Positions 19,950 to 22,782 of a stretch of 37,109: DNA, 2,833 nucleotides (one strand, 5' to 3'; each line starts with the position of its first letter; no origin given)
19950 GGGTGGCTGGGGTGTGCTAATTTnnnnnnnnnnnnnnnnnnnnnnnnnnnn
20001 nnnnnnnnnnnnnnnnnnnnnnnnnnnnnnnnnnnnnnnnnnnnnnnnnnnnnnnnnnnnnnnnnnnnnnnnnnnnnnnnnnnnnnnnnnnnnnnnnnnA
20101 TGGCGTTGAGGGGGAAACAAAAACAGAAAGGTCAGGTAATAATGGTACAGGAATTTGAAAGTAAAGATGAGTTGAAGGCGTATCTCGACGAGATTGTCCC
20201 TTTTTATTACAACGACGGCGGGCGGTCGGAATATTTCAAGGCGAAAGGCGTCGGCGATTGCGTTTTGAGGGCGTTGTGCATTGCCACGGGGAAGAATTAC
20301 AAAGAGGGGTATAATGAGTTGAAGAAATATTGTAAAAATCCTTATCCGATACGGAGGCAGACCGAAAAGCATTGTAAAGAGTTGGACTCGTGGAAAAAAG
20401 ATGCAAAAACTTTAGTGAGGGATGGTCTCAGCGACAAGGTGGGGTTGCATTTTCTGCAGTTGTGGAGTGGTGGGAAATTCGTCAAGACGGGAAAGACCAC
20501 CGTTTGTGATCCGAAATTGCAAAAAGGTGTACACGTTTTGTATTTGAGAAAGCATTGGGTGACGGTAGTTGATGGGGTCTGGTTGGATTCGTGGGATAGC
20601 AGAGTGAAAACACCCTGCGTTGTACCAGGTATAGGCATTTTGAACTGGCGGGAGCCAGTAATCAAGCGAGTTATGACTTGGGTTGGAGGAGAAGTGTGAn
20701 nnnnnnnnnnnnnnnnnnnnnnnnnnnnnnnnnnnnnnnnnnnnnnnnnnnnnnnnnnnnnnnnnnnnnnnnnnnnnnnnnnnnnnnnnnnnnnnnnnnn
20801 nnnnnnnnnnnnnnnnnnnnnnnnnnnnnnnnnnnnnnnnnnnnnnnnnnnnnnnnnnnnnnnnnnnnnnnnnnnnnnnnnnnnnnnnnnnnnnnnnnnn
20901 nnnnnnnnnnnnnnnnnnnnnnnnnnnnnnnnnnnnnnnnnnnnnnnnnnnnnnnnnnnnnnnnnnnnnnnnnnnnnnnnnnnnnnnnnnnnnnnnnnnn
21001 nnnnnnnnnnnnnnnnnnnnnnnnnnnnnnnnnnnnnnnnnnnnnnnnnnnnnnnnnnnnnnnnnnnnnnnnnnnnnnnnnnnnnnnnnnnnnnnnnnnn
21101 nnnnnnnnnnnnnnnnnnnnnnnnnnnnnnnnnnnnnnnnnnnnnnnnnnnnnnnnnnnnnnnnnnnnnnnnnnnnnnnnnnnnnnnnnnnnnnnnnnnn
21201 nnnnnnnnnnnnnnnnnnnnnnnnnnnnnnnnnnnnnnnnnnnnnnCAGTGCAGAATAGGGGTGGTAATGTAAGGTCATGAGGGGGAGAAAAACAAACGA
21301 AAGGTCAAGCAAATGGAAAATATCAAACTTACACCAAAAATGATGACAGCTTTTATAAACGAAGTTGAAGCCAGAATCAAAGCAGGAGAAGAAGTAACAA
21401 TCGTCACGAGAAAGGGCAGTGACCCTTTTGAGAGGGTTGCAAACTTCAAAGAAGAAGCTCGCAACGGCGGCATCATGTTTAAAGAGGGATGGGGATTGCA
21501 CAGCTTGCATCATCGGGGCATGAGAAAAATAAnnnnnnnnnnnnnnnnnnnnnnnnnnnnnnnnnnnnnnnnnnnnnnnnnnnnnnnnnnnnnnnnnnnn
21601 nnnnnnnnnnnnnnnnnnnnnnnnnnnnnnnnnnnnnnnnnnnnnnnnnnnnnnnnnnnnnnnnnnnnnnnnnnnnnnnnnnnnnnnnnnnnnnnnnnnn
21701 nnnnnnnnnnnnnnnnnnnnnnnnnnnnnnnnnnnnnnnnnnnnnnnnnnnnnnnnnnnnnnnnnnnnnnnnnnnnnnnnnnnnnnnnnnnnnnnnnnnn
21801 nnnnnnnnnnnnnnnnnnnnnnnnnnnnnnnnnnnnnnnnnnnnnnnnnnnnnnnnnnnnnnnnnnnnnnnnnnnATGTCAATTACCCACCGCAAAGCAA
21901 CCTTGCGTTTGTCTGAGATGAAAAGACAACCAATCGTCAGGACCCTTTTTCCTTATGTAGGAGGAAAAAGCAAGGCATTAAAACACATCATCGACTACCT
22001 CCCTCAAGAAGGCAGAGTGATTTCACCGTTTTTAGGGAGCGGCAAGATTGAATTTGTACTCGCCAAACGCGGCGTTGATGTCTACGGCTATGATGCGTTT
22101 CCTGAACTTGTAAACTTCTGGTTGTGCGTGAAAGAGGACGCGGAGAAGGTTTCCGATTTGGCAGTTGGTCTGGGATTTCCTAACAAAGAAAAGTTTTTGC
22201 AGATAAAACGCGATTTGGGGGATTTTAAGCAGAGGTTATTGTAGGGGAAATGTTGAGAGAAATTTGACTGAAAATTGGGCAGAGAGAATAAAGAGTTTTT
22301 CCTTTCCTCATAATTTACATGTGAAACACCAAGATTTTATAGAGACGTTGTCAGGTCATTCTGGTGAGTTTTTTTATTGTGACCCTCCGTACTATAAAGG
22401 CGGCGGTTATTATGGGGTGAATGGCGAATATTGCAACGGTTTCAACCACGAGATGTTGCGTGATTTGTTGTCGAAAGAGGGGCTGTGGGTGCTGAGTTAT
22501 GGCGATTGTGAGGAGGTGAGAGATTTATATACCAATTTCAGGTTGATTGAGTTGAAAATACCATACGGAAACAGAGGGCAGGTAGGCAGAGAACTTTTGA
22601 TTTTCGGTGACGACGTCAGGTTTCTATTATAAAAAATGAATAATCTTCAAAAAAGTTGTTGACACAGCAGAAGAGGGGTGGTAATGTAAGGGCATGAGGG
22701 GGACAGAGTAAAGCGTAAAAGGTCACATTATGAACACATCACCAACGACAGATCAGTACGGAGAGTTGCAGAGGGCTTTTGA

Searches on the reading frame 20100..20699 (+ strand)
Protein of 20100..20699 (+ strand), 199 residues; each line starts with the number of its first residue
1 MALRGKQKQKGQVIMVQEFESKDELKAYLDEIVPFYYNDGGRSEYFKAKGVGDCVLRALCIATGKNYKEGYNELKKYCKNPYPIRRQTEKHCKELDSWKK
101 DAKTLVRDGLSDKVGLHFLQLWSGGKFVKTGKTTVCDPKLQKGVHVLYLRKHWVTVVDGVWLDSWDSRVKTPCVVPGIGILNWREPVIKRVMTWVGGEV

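Call 60: search_protein_families(library=phrogs, proteins=[window:20100-20699:+], max_evalue=0.001)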
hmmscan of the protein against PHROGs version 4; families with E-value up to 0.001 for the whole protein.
window:20100-20699:+ (199 aa): 2 families
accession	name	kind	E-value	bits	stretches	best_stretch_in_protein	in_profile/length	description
phrog_3754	-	unknown function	1.6e-12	48.9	1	49-170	19-135/145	-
phrog_15863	-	unknown function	0.0005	20.5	0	48-170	12-112/312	-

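Call 82: search_protein_families(library=pfam, proteins=[window:20100-20699:+], max_evalue=0.01)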
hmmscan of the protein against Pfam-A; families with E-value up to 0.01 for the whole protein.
window:20100-20699:+ (199 aa): 0 families

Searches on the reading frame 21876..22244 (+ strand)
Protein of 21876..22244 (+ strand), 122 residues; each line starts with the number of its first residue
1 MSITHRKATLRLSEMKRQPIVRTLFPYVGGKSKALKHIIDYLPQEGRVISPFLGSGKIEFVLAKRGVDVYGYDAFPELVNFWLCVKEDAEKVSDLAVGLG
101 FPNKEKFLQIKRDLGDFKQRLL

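Call 60: search_protein_families(library=phrogs, proteins=[window:21876-22244:+], max_evalue=0.001)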
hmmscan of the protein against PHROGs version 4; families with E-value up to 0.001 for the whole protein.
window:21876-22244:+ (122 aa): 2 families
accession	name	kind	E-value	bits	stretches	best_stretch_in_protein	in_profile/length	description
phrog_56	-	other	1.4e-19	71.8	1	5-113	45-157/647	DNA methyltransferase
phrog_23217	-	unknown function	6.8e-07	30.4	1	21-101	3-82/109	-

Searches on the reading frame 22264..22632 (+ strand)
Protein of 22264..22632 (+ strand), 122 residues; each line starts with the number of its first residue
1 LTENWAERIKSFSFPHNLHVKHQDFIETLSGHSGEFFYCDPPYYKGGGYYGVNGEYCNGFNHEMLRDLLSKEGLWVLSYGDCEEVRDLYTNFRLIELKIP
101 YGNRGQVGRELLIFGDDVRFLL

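Call 60: search_protein_families(library=phrogs, proteins=[window:22264-22632:+], max_evalue=0.001)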
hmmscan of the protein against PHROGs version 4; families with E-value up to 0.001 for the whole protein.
window:22264-22632:+ (122 aa): 2 families
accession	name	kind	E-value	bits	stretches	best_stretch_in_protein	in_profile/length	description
phrog_56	-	other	2.8e-22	80.8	1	5-114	206-321/647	DNA methyltransferase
phrog_1996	-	other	2.8e-11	44.5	1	20-113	39-138/150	DNA methyltransferase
